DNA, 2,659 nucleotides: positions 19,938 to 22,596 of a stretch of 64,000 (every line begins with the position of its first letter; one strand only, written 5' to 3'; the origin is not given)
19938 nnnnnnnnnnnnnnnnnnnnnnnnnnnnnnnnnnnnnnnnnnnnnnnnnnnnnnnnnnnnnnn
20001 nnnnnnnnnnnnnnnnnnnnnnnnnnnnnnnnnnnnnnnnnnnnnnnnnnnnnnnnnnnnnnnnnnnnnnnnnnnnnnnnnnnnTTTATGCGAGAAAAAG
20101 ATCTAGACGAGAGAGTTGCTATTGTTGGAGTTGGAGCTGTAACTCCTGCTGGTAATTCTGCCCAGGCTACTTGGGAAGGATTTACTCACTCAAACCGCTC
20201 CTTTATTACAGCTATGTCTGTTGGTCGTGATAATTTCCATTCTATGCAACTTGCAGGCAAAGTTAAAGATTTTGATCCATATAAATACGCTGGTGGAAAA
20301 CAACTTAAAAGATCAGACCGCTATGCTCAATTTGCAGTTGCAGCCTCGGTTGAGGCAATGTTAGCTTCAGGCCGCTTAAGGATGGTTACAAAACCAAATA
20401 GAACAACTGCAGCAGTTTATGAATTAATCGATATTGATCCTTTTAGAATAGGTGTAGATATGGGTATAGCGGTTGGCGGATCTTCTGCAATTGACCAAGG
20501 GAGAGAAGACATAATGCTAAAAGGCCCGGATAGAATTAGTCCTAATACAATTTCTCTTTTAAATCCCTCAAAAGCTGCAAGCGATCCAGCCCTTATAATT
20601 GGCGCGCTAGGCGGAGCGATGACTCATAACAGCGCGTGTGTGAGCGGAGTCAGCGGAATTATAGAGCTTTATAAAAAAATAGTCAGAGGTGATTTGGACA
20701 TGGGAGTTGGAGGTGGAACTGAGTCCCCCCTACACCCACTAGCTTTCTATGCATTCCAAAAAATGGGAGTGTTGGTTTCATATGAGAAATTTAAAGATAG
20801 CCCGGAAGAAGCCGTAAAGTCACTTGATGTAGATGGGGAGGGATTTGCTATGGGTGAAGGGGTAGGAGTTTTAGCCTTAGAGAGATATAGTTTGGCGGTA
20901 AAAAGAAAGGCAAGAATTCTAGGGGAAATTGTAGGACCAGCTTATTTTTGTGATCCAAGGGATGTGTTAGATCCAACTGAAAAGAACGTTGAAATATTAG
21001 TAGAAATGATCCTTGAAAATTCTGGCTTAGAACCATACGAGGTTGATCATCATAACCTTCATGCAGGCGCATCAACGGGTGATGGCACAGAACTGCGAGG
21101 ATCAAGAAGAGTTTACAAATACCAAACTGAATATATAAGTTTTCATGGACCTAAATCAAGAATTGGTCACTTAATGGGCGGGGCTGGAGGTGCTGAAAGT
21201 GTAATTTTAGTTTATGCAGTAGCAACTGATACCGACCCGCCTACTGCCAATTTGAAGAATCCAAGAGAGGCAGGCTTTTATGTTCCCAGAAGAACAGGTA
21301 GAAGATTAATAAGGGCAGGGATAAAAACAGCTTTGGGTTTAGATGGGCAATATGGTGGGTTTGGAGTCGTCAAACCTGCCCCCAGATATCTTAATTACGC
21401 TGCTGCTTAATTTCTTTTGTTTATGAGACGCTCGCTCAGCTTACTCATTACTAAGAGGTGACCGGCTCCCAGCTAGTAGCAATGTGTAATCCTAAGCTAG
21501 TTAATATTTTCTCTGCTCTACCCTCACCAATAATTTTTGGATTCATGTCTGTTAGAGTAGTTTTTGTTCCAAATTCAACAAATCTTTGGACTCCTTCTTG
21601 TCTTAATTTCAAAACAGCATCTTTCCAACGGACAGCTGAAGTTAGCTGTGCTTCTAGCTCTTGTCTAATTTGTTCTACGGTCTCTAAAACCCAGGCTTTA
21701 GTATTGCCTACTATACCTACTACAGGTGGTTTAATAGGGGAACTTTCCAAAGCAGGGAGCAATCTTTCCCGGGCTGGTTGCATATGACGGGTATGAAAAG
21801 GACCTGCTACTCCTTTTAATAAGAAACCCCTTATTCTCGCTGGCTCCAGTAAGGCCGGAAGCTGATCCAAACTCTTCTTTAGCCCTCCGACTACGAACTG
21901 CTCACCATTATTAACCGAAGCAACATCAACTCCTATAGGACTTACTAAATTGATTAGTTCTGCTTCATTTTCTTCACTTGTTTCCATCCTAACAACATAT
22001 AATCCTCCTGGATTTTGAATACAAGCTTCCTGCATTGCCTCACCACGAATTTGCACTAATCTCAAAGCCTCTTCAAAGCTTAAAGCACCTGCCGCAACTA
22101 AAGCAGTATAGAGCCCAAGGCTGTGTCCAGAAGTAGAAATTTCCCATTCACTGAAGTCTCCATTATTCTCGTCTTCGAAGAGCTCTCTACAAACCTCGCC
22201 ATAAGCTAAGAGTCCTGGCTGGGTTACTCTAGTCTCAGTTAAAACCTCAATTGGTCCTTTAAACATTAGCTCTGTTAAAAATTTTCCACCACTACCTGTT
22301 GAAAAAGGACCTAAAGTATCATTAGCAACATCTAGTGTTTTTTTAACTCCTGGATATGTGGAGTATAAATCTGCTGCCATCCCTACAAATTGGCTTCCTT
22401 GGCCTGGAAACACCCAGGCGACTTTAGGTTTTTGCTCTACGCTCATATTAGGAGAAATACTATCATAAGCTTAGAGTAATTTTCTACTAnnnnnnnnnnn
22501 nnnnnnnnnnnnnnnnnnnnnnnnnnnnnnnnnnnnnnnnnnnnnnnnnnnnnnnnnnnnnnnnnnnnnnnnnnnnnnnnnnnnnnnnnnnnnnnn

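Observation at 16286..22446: Compact, compositionally distinct type II FAS-like island (ER::DH fusion, KR, two KS, AT) with no ACP or FabH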

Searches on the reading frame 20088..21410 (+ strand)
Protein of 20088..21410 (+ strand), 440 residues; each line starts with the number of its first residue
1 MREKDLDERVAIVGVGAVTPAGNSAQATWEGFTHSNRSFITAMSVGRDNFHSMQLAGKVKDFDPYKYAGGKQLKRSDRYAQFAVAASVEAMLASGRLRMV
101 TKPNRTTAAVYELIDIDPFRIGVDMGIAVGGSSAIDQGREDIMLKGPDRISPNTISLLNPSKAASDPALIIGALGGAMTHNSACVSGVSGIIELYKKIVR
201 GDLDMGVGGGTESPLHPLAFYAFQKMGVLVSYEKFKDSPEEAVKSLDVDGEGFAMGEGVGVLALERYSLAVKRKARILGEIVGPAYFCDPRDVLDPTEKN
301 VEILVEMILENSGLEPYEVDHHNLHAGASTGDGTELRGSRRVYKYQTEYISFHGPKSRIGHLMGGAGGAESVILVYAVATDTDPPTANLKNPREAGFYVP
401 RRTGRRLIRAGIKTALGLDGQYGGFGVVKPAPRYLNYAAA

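Call 3: search_protein_families(library=pfam, proteins=[window:20088-21410:+], max_evalue=0.01)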
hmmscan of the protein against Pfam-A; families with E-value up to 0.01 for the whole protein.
window:20088-21410:+ (440 aa): 3 families
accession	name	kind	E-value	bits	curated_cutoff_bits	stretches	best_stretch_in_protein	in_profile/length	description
PF00109.32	ketoacyl-synt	-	6.1e-30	105.1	20.8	1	8-269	2-251/252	Beta-ketoacyl synthase, N-terminal domain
PF02801.28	Ketoacyl-synt_C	-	1.2e-13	51.5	20.8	1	279-389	2-118/119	Beta-ketoacyl synthase, C-terminal domain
PF00108.29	Thiolase_N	-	0.00056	19.8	26.4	1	177-213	78-114/260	Thiolase, N-terminal domain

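Call 4: search_protein_families(library=ncbifam, proteins=[window:20088-21410:+], max_evalue=0.01)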
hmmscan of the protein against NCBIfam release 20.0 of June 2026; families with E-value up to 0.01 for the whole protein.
window:20088-21410:+ (440 aa): 20 families
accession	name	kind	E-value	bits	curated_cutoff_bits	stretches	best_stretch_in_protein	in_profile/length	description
TIGR03150.1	fabF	equivalog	1.1e-70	238.4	493.75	1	9-421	2-400/407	beta-ketoacyl-ACP synthase II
NF005589.0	PRK07314.1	subfamily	1.8e-69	234.5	387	1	8-421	4-403/413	beta-ketoacyl-ACP synthase II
NF004970.0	PRK06333.1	subfamily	8.2e-60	202.8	525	1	8-395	4-384/424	beta-ketoacyl-ACP synthase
NF006434.0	PRK08722.1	equivalog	3.2e-45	154.7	759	1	8-395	4-376/414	beta-ketoacyl-ACP synthase II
NF006274.0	PRK08439.1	equivalog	6.5e-43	147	621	1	8-423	2-399/406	beta-ketoacyl-ACP synthase II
NF005916.1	PRK07910.1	equivalog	1.3e-42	146.2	560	1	12-392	16-378/418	KasA/KasB family beta-ketoacyl-ACP synthase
NF006587.0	PRK09116.1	equivalog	4.6e-35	121.1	470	1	8-392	2-366/408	beta-ketoacyl-ACP synthase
NF005490.0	PRK07103.1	equivalog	1.1e-29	103.7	445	1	8-420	4-403/414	polyketide beta-ketoacyl:acyl carrier protein synthase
NF005076.0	PRK06501.1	equivalog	1.6e-27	96.5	629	1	172-421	163-414/425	beta-ketoacyl-ACP synthase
NF004618.0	PRK05952.1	equivalog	2.5e-26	92.5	455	1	124-393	80-347/384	beta-ketoacyl-ACP synthase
NF005935.0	PRK07967.1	equivalog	3.3e-24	85.5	630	1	9-389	3-360/406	beta-ketoacyl-ACP synthase I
NF058662.1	cispenta_AmcF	equivalog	1.6e-19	70.2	325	1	178-425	123-361/369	cispentacin biosynthesis acyltransferase subunit AmcF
NF040607.1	mycolic_Pks13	equivalog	2.8e-13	48.2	2100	1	7-393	100-479/1680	polyketide synthase Pks13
NF045894.1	PKS_plus_SDR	equivalog_domain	8.4e-13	46.8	1740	1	148-392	137-379/1515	type I polyketide synthase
NF006618.0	PRK09185.1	subfamily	3.6e-11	42.7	407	1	120-388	97-349/394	beta-ketoacyl-ACP synthase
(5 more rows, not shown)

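Call 20: search_solved_structures(query=window:20088-21407:+, max_evalue=1e-10, show_alignments=1)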
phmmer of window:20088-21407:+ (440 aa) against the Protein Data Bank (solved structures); distinct sequences matched with E-value up to 1e-10: 91 (the best 60 are shown).
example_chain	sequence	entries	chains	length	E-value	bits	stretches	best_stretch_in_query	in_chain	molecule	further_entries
1e5m_A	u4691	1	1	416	7.7e-56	193.1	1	8-420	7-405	BETA KETOACYL ACYL CARRIER PROTEIN SYNTHASE II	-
4ls5_A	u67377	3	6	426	1.4e-49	172.4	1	8-421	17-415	3-oxoacyl-[acyl-carrier-protein] synthase 2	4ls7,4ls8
4ls6_A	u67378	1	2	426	4.2e-49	170.9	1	8-421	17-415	3-oxoacyl-[acyl-carrier-protein] synthase 2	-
3o04_A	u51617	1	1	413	6.7e-48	166.9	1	8-421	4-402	beta-keto-acyl carrier protein synthase II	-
5sxo_A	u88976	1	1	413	9.5e-48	166.4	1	8-421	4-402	3-oxoacyl-[acyl-carrier-protein] synthase 2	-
1j3n_A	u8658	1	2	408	7.9e-47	163.4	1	9-393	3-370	3-oxoacyl-(acyl-carrier protein) synthase II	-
4jrh_A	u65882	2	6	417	2e-45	158.7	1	8-395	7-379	3-oxoacyl-[acyl-carrier-protein] synthase 2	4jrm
2gqd_A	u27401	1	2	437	3.6e-45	157.9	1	3-393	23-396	3-oxoacyl-[acyl-carrier-protein] synthase 2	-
6okg_A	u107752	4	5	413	2.4e-44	155.2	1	8-396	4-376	3-oxoacyl-[acyl-carrier-protein] synthase 2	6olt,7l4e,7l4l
2gfw_A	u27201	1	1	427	2.5e-44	155.2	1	8-395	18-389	3-oxoacyl-[acyl-carrier-protein] synthase 2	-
1b3n_A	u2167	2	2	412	2.6e-44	155.1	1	8-396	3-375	PROTEIN (KETOACYL ACYL CARRIER PROTEIN SYNTHASE 2) | BETA-KETOACYL ACP SYNTHASE II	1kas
2gfy_A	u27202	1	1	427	1.8e-43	152.3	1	8-395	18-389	3-oxoacyl-[acyl-carrier-protein] synthase 2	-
3hnz_A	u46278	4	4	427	6.6e-43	150.4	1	8-395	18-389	3-oxoacyl-[acyl-carrier-protein] synthase 2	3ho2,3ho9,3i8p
2gfv_A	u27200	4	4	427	1.4e-42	149.3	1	8-395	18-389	3-oxoacyl-[acyl-carrier-protein] synthase 2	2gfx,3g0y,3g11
9lpl_A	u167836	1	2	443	1.7e-42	149.1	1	8-396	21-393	3-oxoacyl-[acyl-carrier-protein] synthase 2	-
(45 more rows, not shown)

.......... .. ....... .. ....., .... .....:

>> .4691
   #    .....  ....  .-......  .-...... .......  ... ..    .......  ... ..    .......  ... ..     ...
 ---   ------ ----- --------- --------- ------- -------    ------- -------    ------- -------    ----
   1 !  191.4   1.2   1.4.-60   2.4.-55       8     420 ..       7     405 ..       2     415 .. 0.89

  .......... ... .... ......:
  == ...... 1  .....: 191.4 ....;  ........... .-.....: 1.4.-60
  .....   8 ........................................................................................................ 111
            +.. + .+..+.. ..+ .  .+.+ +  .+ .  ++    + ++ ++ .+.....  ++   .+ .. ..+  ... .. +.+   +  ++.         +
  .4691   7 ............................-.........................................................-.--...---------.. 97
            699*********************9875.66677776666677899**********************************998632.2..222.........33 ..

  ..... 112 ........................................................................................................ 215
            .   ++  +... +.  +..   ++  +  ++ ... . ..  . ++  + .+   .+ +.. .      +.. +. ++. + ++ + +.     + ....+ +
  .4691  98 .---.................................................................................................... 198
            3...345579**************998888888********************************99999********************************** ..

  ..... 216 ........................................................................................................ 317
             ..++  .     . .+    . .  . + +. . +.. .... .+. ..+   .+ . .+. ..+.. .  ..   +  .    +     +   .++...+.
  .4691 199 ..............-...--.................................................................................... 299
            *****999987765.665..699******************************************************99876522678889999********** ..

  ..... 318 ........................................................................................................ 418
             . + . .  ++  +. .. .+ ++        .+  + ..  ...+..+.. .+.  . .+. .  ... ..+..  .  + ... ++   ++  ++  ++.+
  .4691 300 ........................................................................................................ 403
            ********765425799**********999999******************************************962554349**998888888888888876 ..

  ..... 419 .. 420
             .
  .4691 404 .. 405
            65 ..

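Call 80: find_homologous_proteins(query=window:20088-21407:+, max_evalue=1e-30)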
Query window:20088-21407:+ (440 aa): 780 proteins with E <= 1e-30 among 8000 candidates; the best 120 are listed.
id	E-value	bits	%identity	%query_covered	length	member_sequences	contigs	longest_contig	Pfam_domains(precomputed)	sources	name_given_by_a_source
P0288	7.0e-291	982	100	100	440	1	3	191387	PF00109.33,PF02801.29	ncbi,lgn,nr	ncbi:hypothetical protein HYS91_01195 [Candidatus Daviesbacteria bacterium]|nr:hypothetical protein 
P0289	1.5e-103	365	46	96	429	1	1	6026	PF00109.33,PF00108.30,PF02801.29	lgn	-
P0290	4.2e-53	199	34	95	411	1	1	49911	PF00109.33,PF00108.30,PF02801.29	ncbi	-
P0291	6.6e-53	198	32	95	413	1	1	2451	PF00109.33,PF02801.29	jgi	-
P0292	8.2e-53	198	33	94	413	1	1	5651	PF00109.33,PF02801.29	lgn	-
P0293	3.5e-52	196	32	95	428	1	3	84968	PF00109.33,PF02801.29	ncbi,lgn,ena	-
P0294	7.4e-52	195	33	94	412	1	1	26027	PF00109.33,PF00108.30,PF02801.29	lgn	-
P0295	1.4e-51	194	32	95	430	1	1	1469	PF00109.33,PF02801.29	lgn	-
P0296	2.4e-51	193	32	94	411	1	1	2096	PF00109.33,PF02801.29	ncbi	ncbi:MAG: beta-ketoacyl-ACP synthase II [Ktedonobacterales bacterium]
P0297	2.5e-51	193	33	94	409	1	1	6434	PF00109.33,PF02801.29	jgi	jgi:3-oxoacyl-[acyl-carrier-protein] synthase II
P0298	2.9e-51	193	33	94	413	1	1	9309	PF00109.33,PF00108.30,PF02801.29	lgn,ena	-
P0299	3.6e-51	193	31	95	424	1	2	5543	PF00109.33,PF00108.30,PF02801.29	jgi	jgi:3-oxoacyl-[acyl-carrier-protein] synthase II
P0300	3.7e-51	193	33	94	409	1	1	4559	PF00109.33,PF02801.29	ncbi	ncbi:MAG TPA: beta-ketoacyl-ACP synthase II [Candidatus Limnocylindria bacterium]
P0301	4.9e-51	192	33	95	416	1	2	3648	PF00109.33,PF02801.29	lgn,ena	-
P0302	5.0e-51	192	33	95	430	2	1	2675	PF00109.33,PF02801.29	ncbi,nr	ncbi:MAG: beta-ketoacyl-ACP synthase II [Planctomycetes bacterium]|nr:beta-ketoacyl-ACP synthase II 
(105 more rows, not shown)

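Call 81: find_encoding_contigs(protein=P0289, flank=10000, max_places=2)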
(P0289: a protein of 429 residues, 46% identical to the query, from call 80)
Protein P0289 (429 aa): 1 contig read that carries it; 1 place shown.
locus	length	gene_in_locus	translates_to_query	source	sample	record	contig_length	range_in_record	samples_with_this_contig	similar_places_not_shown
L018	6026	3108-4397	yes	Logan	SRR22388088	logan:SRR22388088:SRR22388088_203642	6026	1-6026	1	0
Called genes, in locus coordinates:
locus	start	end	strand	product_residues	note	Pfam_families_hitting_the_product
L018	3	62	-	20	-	?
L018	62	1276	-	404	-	PF04932:Wzy_C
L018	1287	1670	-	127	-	PF01850:PIN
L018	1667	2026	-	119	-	PF02604:PhdYeFM_antitox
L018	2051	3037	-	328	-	PF00162:PGK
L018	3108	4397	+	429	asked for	PF00109:ketoacyl-synt, PF00108:Thiolase_N, PF02801:Ketoacyl-synt_C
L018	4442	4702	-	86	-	PF05016:ParE_toxin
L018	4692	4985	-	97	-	PF02604:PhdYeFM_antitox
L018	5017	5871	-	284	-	PF02729:OTCace_N, PF00185:OTCace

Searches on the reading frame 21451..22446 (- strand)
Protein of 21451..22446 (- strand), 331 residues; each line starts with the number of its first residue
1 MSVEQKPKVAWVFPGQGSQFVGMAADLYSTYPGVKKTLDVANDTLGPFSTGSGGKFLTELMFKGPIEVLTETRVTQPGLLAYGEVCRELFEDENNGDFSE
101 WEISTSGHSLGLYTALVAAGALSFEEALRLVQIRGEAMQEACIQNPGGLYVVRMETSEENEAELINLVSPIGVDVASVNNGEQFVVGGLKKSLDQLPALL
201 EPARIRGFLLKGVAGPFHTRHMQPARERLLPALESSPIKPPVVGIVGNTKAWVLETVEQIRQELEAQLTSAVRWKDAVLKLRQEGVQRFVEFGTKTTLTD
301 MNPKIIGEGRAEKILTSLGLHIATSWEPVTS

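Call 3: search_protein_families(library=pfam, proteins=[window:21451-22446:-], max_evalue=0.01)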
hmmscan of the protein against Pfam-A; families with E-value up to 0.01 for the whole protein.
window:21451-22446:- (331 aa): 1 family
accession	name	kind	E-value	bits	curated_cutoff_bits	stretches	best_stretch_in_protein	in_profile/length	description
PF00698.26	Acyl_transf_1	-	1.5e-23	84.3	32.7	1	11-299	2-272/319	Acyl transferase domain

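Call 4: search_protein_families(library=ncbifam, proteins=[window:21451-22446:-], max_evalue=0.01)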
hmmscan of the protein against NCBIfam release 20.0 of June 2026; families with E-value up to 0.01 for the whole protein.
window:21451-22446:- (331 aa): 8 families
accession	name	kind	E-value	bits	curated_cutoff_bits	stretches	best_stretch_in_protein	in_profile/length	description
TIGR00128.1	fabD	equivalog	2.3e-63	214.4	260.9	1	8-306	2-287/290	ACP S-malonyltransferase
NF045894.1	PKS_plus_SDR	equivalog_domain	3.2e-41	141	1740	1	4-309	527-816/1515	type I polyketide synthase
TIGR03131.1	malonate_mdcH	equivalog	6.2e-38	130.9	297.9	1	9-309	1-279/297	malonate decarboxylase subunit epsilon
TIGR02813.1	omega_3_PfaA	subfamily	8.2e-24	82.5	1010.1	1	4-310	576-884/2582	polyketide-type polyunsaturated fatty acid synthase PfaA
NF037940.1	PKS_MbtD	equivalog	9.8e-19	66.9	1150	1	4-299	87-367/978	mycobactin polyketide synthase MbtD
NF041183.1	Pks2_ls1_myc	equivalog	1.9e-09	35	2400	1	10-300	534-808/2086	sulfolipid-1 biosynthesis phthioceranic/hydroxyphthioceranic acid synthase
NF037941.1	PKS_NbtC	equivalog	1.1e-07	30.2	1150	1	7-298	95-376/1027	nocobactin polyketide synthase NbtC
NF040607.1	mycolic_Pks13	equivalog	1.7e-07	29.1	2100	1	10-295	666-943/1680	polyketide synthase Pks13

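Call 64: search_solved_structures(query=window:21451-22443:-, max_evalue=1e-15, show_alignments=1)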
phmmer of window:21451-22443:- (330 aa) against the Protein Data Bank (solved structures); distinct sequences matched with E-value up to 1e-15: 37.
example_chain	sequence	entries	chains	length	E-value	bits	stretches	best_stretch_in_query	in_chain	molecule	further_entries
2cuy_A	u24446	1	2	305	4.4e-42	147.7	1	9-310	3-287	Malonyl CoA-[acyl carrier protein] transacylase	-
5ypv_A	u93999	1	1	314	5.1e-39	137.7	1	7-304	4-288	Malonyl CoA-acyl carrier protein transacylase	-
6smd_B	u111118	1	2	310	8.7e-39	136.9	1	8-309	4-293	Malonyl CoA-acyl carrier protein transacylase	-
3im8_A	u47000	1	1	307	2e-36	129.2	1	7-303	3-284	Malonyl acyl carrier protein transacylase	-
3hjv_A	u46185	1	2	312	3.9e-36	128.2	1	7-306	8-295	Malonyl Coa-acyl carrier protein transacylase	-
3ezo_A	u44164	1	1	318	2.4e-35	125.6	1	7-307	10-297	Malonyl CoA-acyl carrier protein transacylase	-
1mla_A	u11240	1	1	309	1.1e-33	120.1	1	8-306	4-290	MALONYL-COENZYME A ACYL CARRIER PROTEIN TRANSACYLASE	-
3h0p_A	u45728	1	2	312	1.2e-33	120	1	7-307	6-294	S-malonyltransferase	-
2g1h_A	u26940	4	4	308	1.3e-33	119.9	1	8-306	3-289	Malonyl CoA-acyl carrier protein transacylase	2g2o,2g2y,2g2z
3qat_A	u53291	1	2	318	3.9e-33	118.3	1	8-308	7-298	Malonyl CoA-acyl carrier protein transacylase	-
6u0j_A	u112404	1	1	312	4.6e-33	118.1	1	7-306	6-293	Malonyl CoA-acyl carrier protein transacylase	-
3k89_A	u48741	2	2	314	1.1e-32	116.8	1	7-302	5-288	Malonyl CoA-ACP transacylase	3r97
3rgi_A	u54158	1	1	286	2.8e-31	112.2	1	9-304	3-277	DisD protein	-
6apk_A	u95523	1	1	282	3.1e-31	112.1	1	9-303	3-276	DisD protein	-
3sbm_A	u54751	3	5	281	3.4e-31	112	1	9-302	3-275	DisD protein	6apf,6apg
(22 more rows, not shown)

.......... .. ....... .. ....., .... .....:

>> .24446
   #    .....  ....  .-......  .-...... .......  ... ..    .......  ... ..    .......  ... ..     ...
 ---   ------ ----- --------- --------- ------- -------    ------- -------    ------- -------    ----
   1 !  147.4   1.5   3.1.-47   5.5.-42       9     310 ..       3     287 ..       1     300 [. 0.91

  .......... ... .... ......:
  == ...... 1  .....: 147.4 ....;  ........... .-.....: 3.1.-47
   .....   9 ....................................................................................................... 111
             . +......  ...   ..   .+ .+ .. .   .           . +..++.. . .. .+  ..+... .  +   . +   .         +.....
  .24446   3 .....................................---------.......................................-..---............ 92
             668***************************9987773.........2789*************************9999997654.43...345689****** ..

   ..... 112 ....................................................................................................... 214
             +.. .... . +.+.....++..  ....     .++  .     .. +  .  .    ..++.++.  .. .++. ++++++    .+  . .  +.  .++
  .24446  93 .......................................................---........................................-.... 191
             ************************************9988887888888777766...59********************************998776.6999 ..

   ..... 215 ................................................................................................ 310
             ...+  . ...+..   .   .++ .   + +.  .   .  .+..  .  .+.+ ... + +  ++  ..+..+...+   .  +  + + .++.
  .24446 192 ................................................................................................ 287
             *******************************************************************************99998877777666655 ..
